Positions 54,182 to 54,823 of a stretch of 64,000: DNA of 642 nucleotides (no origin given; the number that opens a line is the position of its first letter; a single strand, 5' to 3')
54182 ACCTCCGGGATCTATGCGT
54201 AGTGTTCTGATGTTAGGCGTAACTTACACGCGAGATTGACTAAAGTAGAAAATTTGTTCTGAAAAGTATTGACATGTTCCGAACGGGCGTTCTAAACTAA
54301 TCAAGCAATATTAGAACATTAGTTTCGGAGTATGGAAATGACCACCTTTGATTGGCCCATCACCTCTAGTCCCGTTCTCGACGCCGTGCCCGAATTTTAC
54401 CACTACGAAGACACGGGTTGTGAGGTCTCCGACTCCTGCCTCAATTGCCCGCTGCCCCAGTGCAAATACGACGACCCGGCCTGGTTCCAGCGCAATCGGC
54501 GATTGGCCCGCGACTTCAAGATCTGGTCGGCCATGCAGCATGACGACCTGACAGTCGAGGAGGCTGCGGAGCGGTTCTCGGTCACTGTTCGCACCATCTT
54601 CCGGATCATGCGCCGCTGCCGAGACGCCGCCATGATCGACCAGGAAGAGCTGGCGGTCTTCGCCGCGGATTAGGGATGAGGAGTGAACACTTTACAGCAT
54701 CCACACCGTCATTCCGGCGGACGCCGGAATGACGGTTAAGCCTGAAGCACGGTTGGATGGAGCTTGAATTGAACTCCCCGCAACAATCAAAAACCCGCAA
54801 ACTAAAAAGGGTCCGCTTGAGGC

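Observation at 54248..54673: Three LexA-type boxes stacked on the promoter of a small Cys4 plus HTH protein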

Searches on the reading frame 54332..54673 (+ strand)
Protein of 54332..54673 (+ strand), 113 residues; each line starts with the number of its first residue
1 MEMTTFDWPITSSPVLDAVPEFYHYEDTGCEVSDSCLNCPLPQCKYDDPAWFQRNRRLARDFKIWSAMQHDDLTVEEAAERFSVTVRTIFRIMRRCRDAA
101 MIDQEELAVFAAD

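Call 5: search_protein_families(library=pfam, proteins=[window:54332-54673:+], max_evalue=10)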
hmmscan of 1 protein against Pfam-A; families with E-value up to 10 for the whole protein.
window:54332-54673:+ (113 aa): 15 families
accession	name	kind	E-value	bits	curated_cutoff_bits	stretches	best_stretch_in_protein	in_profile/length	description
PF13542.12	HTH_Tnp_ISL3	-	0.00016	21.5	27.4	1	51-95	5-49/51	Helix-turn-helix domain of transposase family ISL3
PF08765.17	Mor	-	0.0011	19.3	24.9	1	56-101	57-100/107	Mor transcription activator family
PF04545.22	Sigma70_r4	-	0.0056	16.6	24.1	1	70-97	18-45/50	Sigma-70, region 4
PF13384.12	HTH_23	-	0.0062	16.8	24.6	1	72-95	17-40/50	Homeodomain-like domain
PF08220.18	HTH_DeoR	-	0.016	15.4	21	1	69-89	11-31/57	DeoR-like helix-turn-helix domain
PF01381.28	HTH_3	-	0.025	15.1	23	1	72-93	9-30/55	Helix-turn-helix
PF13545.12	HTH_Crp_2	-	0.042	14.3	27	1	72-104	22-55/70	Crp-like helix-turn-helix domain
PF19187.6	HTH_PafC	-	0.065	13.5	32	1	68-91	14-37/115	PafC helix-turn-helix domain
PF12728.13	HTH_17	-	0.11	13.2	27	1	73-93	2-22/51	Helix-turn-helix domain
PF08281.18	Sigma70_r4_2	-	0.11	12.6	25.7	1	71-95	25-49/54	Sigma-70, region 4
PF17864.7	AAA_lid_4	-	0.15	12.3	27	1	71-106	22-57/74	RuvB AAA lid domain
PF20038.5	HTH_59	-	0.2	12.1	27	1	70-95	5-31/66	Helix-turn-helix domain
PF04297.20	UPF0122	-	0.21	12.3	22.7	1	69-99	30-60/101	Putative helix-turn-helix protein, YlxM / p13 like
PF08279.18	HTH_11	-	0.22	11.9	25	1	69-91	12-34/55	HTH domain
PF00376.29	MerR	-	0.22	11.8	28.2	1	74-89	1-16/38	MerR family regulatory protein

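Call 7: find_homologous_proteins(query=window:54332-54673:+, max_evalue=0.001)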
Query window:54332-54673:+ (113 aa): 374 proteins with E <= 0.001 among 385 candidates; the best 120 are listed.
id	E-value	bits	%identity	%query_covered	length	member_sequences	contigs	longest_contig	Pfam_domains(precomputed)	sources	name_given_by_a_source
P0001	3.8e-67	241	95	98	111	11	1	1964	-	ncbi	-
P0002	3.0e-65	235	94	98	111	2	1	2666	-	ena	-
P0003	1.4e-62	226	87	98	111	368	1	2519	-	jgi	-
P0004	2.3e-62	226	87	98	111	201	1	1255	-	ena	-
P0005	3.4e-62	225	88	98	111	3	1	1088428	-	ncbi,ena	-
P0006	5.2e-62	224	88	98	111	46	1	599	-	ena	-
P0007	5.0e-61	221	86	98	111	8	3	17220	-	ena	-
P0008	3.3e-60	219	86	98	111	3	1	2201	-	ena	-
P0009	4.0e-60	218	87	98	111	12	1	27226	-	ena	-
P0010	2.7e-57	209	88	92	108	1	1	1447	-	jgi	-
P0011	3.9e-56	205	87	92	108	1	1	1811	-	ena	-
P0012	6.7e-55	202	81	98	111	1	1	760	-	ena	-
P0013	1.2e-53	197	89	88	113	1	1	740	-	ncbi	-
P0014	1.1e-50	188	77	93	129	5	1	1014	-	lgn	-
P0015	1.4e-50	188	76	93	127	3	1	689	-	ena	-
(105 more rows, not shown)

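Call 13: find_related_loci(query=A1, collection=genome_contigs, flank=10000)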
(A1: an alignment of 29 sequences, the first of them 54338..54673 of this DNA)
Query A1 (111 aa) in genome_contigs; peptide patterns used: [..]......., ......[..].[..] (x = any residue, [..] = any of these).
187 stretches matched a pattern; 181 encode a relative of the query (tblastn E <= 1e-3); the best 80 are kept; 80 distinct loci.
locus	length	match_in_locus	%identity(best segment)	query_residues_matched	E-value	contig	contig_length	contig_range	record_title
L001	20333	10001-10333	95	1-111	7e-70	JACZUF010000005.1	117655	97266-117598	MAG: Chloroflexota bacterium isolate B15T1B11 B15T1B11_NODE33, whole genome shotgun sequence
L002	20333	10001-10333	93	1-111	2e-68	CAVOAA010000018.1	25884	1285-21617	MAG: Dehalococcoidia bacterium isolate CBN3_331.50 genome assembly, contig: Ga0302139_10000207, whole genome shotgun seq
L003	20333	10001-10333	93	1-111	3e-68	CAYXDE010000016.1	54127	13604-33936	MAG TPA_asm: uncultured Dehalococcoidia bacterium isolate SRP077602_co6_377 genome assembly, contig: NODE_947_length_541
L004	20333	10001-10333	91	1-111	2e-67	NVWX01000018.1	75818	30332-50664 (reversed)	MAG: Dehalococcoidia bacterium isolate NORP26 Contig_sourceCTD_108, whole genome shotgun sequence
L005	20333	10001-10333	92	1-111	2e-67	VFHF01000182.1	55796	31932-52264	MAG: SAR202 cluster bacterium isolate OSU_TB47 TB47_182, whole genome shotgun sequence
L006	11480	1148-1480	91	1-111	3e-67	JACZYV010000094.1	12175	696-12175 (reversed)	MAG: Chloroflexota bacterium isolate B27T3L14 B27T3L14_NODE3821, whole genome shotgun sequence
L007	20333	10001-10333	91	1-111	1e-66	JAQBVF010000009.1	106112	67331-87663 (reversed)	MAG: Chloroflexota bacterium isolate casp150-mb.172 NODE_379_length_106112_cov_0.614255, whole genome shotgun sequence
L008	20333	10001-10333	89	1-111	2e-66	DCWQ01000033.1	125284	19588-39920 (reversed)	MAG TPA_asm: Dehalococcoidia bacterium UBA2158 UBA2158_contig_6458, whole genome shotgun sequence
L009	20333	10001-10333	91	1-111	2e-66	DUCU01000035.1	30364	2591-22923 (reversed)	MAG TPA_asm: Dehalococcoidia bacterium isolate UWMA-0337 NODE_2039_length_30364_cov_0.198678, whole genome shotgun seque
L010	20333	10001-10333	88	1-111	3e-65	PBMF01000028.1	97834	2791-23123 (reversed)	MAG: Chloroflexota bacterium isolate SP22 163524, whole genome shotgun sequence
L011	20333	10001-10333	87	1-111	3e-65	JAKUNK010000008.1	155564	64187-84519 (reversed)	MAG: Dehalococcoidia bacterium isolate ALOHA_A2.0_5 A2.0-Dehalococcoidia-6_8, whole genome shotgun sequence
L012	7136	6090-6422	89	1-111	2e-65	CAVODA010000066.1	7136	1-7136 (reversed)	MAG: Dehalococcoidia bacterium isolate CBN3_323.38 genome assembly, contig: Ga0302135_10005803, whole genome shotgun seq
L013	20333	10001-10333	89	1-111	3e-65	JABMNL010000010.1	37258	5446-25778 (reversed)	MAG: SAR202 cluster bacterium isolate bin.363 k141_714641, whole genome shotgun sequence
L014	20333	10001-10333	88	1-111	6e-65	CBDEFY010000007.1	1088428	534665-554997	MAG: Dehalococcoidia bacterium isolate b072644e-70d4-4043-a6cf-a40efd764d31 genome assembly, contig: contig_7, whole gen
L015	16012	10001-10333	88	1-111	7e-65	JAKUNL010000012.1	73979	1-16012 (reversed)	MAG: Dehalococcoidia bacterium isolate ALOHA_A2.0_6 A2.0-Dehalococcoidia-10_12, whole genome shotgun sequence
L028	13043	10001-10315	70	8-111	7e-48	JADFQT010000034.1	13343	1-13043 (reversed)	MAG: Chloroflexota bacterium isolate B80T1B5 B80T1B5_NODE5151, whole genome shotgun sequence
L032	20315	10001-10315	68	8-111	1e-46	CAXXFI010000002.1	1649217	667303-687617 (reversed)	MAG: Dehalococcoidia bacterium isolate 10f4566d-ab44-49ae-b774-fc9f760c6436 genome assembly, contig: contig_2, whole gen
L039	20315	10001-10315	69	8-111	3e-46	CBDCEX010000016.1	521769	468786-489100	MAG: Dehalococcoidia bacterium isolate a77d1ec7-ac0a-4113-b7eb-384b7eca7ee8 genome assembly, contig: contig_16, whole ge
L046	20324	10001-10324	65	1-110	2e-45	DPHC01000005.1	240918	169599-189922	MAG TPA_asm: Dehalococcoidia bacterium isolate UBA8685 contig_530, whole genome shotgun sequence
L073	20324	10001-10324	64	1-110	3e-43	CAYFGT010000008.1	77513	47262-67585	MAG TPA_asm: uncultured Dehalococcoidia bacterium isolate ERP001736_co2_260 genome assembly, contig: NODE_49_length_7751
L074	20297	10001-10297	63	10-110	2e-42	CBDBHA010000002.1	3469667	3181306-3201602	MAG: Dehalococcoidia bacterium isolate bb2b1bd2-7e29-43ac-b61b-1ab32c8d9498 genome assembly, contig: contig_2, whole gen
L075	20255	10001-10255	76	15-99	9e-43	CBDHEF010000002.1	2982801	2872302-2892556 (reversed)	MAG: Dehalococcoidia bacterium isolate e9382ad7-4ca3-4796-a74a-760c8ad60130 genome assembly, contig: contig_2, whole gen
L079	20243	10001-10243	77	19-99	7e-43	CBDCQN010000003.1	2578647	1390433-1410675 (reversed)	MAG: Dehalococcoidia bacterium isolate 997938ad-5f2c-4502-9bad-db81906396c3 genome assembly, contig: contig_3, whole gen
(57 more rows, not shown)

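Call 24: search_protein_families(library=pfam, proteins=[L075:14909-15568:+, L039:17505-18698:-, L074:2380-5670:-, L028:3181-3831:-, L011:6785-7231:-, L011:7638-8318:+, L079:6372-7229:-, L032:373-1119:-, L073:1189-2415:+, L046:10330-11508:-], max_evalue=0.00001)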
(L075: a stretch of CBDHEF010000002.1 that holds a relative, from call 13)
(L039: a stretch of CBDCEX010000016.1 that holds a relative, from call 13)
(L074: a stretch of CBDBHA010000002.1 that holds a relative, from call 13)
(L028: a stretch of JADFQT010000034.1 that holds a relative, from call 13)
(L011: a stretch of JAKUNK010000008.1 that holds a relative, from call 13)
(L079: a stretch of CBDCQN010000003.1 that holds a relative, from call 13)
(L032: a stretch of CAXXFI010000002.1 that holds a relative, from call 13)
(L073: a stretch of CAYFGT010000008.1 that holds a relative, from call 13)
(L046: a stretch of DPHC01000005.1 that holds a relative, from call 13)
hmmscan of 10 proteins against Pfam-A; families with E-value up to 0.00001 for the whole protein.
L075:14909-15568:+ (219 aa): 0 families

L039:17505-18698:- (397 aa): 1 family
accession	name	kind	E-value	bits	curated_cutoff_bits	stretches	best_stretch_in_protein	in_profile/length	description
PF07394.17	DUF1501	-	5.9e-21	75.5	27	1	256-350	242-339/390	Protein of unknown function (DUF1501)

L074:2380-5670:- (1096 aa): 4 families
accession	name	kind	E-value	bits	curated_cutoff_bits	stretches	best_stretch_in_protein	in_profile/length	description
PF18135.7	Type_ISP_C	-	9.2e-86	288.4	25.9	1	665-1024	2-342/342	Type ISP C-terminal specificity domain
PF22240.1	ISP_coupler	-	1.3e-11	45.4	27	1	180-277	27-123/126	Type ISP restriction-modification enzyme, coupler domain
PF02384.22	N6_Mtase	-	3.5e-11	43.4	20.4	1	283-526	4-184/311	N-6 DNA Methylase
PF07669.17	Eco57I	-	1.1e-10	42.4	25.3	1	444-544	67-155/171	Eco57I restriction-modification methylase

L028:3181-3831:- (216 aa): 0 families

L011:6785-7231:- (148 aa): 0 families

L011:7638-8318:+ (226 aa): 1 family
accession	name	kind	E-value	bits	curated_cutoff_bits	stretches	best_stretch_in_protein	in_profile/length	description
PF01966.28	HD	-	6.7e-13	49.4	22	1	55-166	3-114/116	HD domain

L079:6372-7229:- (285 aa): 0 families

L032:373-1119:- (248 aa): 2 families
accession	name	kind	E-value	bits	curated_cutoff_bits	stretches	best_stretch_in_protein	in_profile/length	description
PF08282.18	Hydrolase_3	-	3.2e-38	132.3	20.9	2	160-239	176-255/255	haloacid dehalogenase-like hydrolase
PF05116.19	S6PP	-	2.6e-10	40.7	20.3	0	6-93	6-98/247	Sucrose-6F-phosphate phosphohydrolase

L073:1189-2415:+ (408 aa): 1 family
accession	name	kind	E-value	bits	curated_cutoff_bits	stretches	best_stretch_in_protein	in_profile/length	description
PF01960.23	ArgJ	-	2e-139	464.9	32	1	26-408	4-377/377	ArgJ family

L046:10330-11508:- (392 aa): 3 families
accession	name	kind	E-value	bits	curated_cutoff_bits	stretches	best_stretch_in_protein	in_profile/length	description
PF00441.29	Acyl-CoA_dh_1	-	1.1e-25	91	22.4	1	231-385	1-148/150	Acyl-CoA dehydrogenase, C-terminal domain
PF02770.24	Acyl-CoA_dh_M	-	4.8e-23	81.6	33.3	1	125-219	1-97/97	Acyl-CoA dehydrogenase, middle domain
PF02771.21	Acyl-CoA_dh_N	-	3e-21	76.3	22.9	1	6-121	1-113/113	Acyl-CoA dehydrogenase, N-terminal domain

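Call 30: search_protein_families(library=ncbifam, proteins=[window:54338-54673:+], max_evalue=0.01)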
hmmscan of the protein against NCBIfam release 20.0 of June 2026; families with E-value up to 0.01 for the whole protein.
window:54338-54673:+ (111 aa): 2 families
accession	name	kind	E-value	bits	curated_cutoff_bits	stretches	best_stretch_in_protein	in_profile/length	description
NF048019.1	IS256_Zn_var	equivalog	0.00073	18.9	150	1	49-98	28-77/304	IS256 family transposase, variant Zn-binding type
NF033550.5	transpos_ISL3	equivalog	0.0075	15.4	180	1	36-104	54-121/370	ISL3 family transposase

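Call 31: predict_structure(alignment_id=A1)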
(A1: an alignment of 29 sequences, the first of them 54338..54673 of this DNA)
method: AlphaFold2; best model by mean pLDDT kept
length: 111 residues; sequences in the alignment: 29
mean_pLDDT: 62.6   pTM: 0.46
mean pLDDT of the five models: 62.6, 62.1, 61.8, 61.5, 58.8
residues with pLDDT >= 90: 16; 70-90: 29; 50-70: 20; < 50: 46
segments of 3 or more residues with pLDDT < 50: 1-31, 33-36
pLDDT, mean of each block of 10 residues (from residue 1): 39 36 43 49 55 75 87 92 91 75 49 40
secondary structure, 60 per line:
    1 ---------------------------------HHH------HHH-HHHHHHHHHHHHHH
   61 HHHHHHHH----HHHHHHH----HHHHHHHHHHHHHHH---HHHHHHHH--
elements in order: H47-68 H73-79 H84-98 H102-109

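Call 37: search_protein_representatives(alignment_id=A1)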
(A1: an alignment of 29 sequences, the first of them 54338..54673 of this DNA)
Query: 29 sequences, 112 profile positions. Proteins with E-value up to 0.001 (for the whole library): 2337; up to 1e-10: 665; up to 1e-30: 11. The best 150 are listed.
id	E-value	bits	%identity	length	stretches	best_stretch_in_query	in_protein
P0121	6.6e-45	167.5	-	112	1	4-101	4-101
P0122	1.3e-42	160.2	-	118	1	8-101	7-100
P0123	1.1e-41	157.2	-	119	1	15-102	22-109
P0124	1.2e-40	153.9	-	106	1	10-112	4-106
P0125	5.1e-35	135.7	-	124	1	5-99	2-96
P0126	1.1e-34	134.6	-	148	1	18-97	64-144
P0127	1.4e-33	131.1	-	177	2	21-98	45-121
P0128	1.1e-32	128.1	-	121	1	6-103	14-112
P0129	2.2e-32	127.2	-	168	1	23-102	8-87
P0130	6.1e-32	125.8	-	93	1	19-98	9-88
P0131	1.3e-31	124.7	-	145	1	5-81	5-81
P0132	4.7e-30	119.7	-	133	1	13-106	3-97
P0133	9.7e-30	118.7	-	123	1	11-96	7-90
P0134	1.4e-29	118.2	-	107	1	23-100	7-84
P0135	1.7e-29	117.9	-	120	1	24-100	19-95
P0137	1.4e-28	115.0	-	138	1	23-111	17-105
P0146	1.4e-25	105.4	-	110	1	8-98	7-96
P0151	3.9e-25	103.9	-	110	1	23-110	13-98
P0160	1.2e-23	99.1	-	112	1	21-99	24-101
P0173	3.9e-22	94.2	-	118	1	7-95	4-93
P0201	6.7e-20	87.0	-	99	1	23-100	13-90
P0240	4.4e-18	81.2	-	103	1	12-94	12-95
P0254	3.4e-17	78.3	-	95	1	19-96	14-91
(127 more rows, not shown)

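Call 40: search_solved_structures(query=A2, max_evalue=1, show_alignments=2)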
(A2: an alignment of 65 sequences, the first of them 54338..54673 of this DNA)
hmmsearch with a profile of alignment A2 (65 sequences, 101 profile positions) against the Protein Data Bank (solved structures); distinct sequences matched with E-value up to 1: 12.
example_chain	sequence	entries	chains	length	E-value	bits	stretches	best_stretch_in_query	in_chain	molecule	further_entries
2lvs_A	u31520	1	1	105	0.0024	20.9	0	57-94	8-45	Putative uncharacterized protein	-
5cy1_A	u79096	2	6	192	0.014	18.5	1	47-98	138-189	Transposon Tn3 resolvase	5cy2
3tgn_A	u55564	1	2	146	0.076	16.1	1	54-94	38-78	Adc operon repressor AdcR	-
1rr7_A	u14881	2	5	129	0.12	15.5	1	53-95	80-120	Middle operon regulator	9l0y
2x48_A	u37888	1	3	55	0.13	15.3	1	57-90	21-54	CAG38821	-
7bhy_A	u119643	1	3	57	0.2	14.8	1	52-95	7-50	Deoxyribonucleoside regulator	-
1umq_A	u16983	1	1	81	0.22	14.6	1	55-91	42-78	PHOTOSYNTHETIC APPARATUS REGULATORY PROTEIN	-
2r0q_C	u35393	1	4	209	0.37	13.9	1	57-90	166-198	Putative transposon Tn552 DNA-invertase bin3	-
3mlf_A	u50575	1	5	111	0.52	13.4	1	57-91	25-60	transcriptional regulator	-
1s7o_A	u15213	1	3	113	0.71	13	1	54-93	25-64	Hypothetical UPF0122 protein SPy1201/SpyM3_0842/SPs1042/spyM18_1152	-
1xsv_A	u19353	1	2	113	0.74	12.9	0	53-92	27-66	Hypothetical UPF0122 protein SAV1236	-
2l0k_A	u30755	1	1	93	0.96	12.6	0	54-88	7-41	Stage III sporulation protein D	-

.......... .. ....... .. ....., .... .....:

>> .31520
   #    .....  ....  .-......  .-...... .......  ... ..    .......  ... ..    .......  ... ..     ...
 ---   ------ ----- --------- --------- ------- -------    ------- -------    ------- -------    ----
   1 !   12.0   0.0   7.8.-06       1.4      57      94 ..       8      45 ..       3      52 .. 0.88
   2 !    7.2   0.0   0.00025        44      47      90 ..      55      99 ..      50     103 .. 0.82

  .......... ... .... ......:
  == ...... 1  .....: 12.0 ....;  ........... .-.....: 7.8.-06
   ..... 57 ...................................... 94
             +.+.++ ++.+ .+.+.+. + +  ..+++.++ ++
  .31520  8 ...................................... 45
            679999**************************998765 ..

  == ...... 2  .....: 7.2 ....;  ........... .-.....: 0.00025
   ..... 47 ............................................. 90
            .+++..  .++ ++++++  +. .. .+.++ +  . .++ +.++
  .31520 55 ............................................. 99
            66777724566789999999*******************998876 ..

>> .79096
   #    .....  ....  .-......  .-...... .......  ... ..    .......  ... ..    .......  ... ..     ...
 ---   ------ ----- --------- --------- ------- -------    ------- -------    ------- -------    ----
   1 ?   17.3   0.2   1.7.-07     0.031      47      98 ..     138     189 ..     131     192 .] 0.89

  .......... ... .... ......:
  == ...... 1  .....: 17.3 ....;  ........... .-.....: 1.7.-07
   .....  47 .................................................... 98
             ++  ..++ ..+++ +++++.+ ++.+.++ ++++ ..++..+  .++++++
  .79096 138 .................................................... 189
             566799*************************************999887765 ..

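Call 46: predict_structure(alignment_id=A2)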
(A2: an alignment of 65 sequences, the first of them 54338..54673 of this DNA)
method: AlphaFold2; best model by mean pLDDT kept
length: 111 residues; sequences in the alignment: 65
mean_pLDDT: 88.4   pTM: 0.66
mean pLDDT of the five models: 88.4, 87.5, 86.7, 86.4, 79.9
residues with pLDDT >= 90: 79; 70-90: 14; 50-70: 17; < 50: 1
segments of 3 or more residues with pLDDT < 50: none
pLDDT, mean of each block of 10 residues (from residue 1): 57 64 90 94 95 96 98 98 98 96 88 78
secondary structure, 60 per line:
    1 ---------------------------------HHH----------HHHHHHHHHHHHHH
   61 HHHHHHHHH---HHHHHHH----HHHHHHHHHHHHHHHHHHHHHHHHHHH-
elements in order: H47-69 H73-79 H84-110

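Call 50: find_homologous_proteins(query=P0254, max_evalue=0.001)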
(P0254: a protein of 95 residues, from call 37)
Query P0254 (95 aa): 2 proteins with E <= 0.001 among 9 candidates.
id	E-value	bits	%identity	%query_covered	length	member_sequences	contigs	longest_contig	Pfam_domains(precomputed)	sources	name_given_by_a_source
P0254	1.4e-57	210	100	100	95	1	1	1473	PF13384.13,PF13518.13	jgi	jgi:hypothetical protein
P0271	5.7e-11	60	47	78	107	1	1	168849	PF13384.13,PF13551.13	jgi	jgi:hypothetical protein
